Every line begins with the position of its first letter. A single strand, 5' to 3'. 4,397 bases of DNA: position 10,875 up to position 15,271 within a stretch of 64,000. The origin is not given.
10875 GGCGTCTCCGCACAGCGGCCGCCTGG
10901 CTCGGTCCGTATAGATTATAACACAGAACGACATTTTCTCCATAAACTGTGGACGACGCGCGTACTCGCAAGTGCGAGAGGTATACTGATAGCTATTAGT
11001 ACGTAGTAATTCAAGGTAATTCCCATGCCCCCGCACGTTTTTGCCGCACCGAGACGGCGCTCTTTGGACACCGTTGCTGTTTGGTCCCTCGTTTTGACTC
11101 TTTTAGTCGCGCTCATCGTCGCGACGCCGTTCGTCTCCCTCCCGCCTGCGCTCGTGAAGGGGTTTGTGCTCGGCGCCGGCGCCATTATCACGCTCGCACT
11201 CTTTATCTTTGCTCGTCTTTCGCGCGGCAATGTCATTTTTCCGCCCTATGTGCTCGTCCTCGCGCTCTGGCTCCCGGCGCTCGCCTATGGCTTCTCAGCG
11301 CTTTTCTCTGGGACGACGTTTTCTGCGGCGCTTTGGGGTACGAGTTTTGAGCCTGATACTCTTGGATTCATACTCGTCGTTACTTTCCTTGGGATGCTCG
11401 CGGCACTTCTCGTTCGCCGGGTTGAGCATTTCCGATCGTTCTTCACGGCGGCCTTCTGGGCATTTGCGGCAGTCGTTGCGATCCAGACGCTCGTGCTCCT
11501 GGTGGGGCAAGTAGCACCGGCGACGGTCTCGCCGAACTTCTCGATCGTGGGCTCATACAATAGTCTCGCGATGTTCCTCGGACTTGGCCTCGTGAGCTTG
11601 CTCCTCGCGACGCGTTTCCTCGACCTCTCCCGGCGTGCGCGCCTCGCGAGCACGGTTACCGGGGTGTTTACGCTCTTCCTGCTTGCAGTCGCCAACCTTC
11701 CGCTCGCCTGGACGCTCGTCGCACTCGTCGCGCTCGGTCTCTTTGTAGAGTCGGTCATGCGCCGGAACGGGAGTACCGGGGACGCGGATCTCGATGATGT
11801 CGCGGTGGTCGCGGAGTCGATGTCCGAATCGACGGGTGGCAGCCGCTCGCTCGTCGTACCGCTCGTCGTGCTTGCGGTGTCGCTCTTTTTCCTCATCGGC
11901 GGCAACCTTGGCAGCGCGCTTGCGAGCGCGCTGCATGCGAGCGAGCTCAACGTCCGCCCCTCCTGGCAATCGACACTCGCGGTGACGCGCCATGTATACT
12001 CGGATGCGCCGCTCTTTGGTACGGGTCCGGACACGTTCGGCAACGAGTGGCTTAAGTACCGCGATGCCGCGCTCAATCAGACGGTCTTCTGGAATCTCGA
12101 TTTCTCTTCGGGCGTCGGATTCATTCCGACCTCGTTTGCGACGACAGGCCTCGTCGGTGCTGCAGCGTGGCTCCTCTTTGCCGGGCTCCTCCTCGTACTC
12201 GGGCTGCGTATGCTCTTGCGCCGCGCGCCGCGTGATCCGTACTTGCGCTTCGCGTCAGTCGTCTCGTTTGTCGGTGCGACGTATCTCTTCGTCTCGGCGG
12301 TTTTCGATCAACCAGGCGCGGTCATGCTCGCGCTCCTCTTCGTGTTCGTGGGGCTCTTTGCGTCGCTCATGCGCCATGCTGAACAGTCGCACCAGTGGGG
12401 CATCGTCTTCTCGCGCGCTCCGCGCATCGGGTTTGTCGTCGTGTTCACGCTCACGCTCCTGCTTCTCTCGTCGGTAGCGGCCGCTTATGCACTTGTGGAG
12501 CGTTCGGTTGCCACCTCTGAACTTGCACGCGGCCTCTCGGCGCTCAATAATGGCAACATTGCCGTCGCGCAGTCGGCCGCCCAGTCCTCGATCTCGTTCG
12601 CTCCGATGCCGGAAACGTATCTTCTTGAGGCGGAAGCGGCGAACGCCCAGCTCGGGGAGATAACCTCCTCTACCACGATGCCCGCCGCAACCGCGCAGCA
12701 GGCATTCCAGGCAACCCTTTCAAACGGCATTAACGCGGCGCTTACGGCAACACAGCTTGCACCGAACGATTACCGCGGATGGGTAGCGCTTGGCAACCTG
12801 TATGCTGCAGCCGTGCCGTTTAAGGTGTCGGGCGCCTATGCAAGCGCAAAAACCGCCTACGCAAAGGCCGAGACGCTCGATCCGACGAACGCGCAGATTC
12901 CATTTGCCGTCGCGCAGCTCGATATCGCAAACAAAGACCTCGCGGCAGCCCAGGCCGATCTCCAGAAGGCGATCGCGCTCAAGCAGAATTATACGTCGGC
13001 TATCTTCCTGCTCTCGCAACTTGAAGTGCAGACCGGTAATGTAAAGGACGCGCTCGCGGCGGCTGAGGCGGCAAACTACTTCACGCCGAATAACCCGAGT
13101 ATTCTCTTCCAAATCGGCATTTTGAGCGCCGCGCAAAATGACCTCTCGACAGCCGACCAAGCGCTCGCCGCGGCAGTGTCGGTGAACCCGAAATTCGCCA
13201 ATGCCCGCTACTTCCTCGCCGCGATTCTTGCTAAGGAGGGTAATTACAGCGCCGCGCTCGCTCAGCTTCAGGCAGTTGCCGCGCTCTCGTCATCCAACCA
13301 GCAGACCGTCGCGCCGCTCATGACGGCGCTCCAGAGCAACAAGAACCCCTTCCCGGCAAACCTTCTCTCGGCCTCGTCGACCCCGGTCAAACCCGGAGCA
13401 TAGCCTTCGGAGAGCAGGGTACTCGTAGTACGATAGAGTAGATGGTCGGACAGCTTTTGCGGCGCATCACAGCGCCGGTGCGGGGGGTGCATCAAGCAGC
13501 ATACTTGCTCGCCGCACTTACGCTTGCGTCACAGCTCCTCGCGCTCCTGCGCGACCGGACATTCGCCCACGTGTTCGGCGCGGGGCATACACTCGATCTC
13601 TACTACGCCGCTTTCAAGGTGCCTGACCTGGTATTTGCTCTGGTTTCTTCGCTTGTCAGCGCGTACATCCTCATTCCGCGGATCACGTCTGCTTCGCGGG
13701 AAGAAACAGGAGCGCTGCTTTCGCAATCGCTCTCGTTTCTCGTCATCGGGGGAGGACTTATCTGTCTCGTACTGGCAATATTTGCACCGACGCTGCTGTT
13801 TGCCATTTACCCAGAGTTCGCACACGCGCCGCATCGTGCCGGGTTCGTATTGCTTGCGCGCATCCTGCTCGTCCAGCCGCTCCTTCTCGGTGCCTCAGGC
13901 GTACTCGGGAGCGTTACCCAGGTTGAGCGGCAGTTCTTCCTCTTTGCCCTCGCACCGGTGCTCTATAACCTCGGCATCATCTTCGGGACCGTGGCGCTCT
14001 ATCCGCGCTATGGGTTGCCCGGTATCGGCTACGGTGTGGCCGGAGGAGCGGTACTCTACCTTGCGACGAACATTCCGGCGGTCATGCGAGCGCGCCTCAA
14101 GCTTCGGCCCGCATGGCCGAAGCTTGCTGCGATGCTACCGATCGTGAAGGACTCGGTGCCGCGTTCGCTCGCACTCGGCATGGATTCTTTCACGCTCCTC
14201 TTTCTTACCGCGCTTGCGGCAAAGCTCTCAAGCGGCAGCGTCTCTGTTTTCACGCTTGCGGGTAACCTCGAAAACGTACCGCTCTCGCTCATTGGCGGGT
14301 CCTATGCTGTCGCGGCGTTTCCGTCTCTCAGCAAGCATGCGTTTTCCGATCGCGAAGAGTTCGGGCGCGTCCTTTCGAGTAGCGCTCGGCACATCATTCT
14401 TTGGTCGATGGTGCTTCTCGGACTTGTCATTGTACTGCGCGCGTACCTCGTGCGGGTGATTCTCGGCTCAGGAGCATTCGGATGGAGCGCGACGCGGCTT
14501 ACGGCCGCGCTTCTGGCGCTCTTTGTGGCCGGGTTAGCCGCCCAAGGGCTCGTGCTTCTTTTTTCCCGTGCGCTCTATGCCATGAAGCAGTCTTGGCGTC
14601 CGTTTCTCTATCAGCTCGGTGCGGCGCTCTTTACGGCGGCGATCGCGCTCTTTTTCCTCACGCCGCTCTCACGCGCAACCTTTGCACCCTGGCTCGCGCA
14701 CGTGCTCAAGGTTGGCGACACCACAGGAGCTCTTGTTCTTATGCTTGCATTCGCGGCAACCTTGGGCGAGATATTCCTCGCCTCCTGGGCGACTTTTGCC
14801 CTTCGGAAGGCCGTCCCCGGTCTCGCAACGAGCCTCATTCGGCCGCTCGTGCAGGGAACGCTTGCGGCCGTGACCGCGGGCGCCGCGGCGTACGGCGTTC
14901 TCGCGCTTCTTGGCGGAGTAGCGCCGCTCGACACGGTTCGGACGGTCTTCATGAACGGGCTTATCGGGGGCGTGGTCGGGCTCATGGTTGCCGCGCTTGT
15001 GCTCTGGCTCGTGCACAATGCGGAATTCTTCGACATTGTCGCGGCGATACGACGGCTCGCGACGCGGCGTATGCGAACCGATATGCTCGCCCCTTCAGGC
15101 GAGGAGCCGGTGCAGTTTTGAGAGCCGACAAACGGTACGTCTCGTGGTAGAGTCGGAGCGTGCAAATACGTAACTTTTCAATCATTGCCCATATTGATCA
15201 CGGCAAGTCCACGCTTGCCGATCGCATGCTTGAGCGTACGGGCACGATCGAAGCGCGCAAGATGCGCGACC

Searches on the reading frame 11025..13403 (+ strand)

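Call 7: search_protein_families(library=pfam, proteins=[window:11025-13403:+], max_evalue=0.001)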
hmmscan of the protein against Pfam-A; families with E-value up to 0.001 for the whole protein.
window:11025-13403:+ (792 aa): 4 families
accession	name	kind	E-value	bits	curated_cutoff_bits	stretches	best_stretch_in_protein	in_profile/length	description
PF14559.12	TPR_19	-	7.4e-09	36.3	25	2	634-691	2-59/68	Tetratricopeptide repeat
PF23914.1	TPR_CcmH_CycH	-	2.3e-07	31.2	42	1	662-759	55-155/158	Cytochrome c-type biogenesis protein H TPR domain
PF13432.12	TPR_16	-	1.8e-06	28.7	32.7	1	702-756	8-62/65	Tetratricopeptide repeat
PF07719.23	TPR_2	-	5.3e-06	26.6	27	0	725-756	1-32/34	Tetratricopeptide repeat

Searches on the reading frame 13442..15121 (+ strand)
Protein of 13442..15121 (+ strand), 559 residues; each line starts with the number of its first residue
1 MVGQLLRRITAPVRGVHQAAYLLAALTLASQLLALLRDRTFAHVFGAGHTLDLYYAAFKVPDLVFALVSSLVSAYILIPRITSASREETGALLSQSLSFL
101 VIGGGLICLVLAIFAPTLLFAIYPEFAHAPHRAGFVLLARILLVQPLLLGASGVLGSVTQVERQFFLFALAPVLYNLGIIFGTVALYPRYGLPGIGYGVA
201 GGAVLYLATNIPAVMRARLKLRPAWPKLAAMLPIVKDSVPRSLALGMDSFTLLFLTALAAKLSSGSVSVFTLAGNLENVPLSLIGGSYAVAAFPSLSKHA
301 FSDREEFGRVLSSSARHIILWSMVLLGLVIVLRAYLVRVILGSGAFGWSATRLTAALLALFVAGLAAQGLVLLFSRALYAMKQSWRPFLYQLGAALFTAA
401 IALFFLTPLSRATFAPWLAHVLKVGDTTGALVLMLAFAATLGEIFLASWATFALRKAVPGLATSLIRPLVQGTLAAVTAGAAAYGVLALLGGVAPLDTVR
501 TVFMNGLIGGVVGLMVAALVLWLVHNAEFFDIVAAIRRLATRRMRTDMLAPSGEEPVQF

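Call 7: search_protein_families(library=pfam, proteins=[window:13442-15121:+], max_evalue=0.001)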
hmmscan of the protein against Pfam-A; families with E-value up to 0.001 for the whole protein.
window:13442-15121:+ (559 aa): 1 family
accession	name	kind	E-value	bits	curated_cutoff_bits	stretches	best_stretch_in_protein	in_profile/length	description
PF03023.19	MurJ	-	4.1e-43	148.1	27.4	1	41-463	1-429/451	Lipid II flippase MurJ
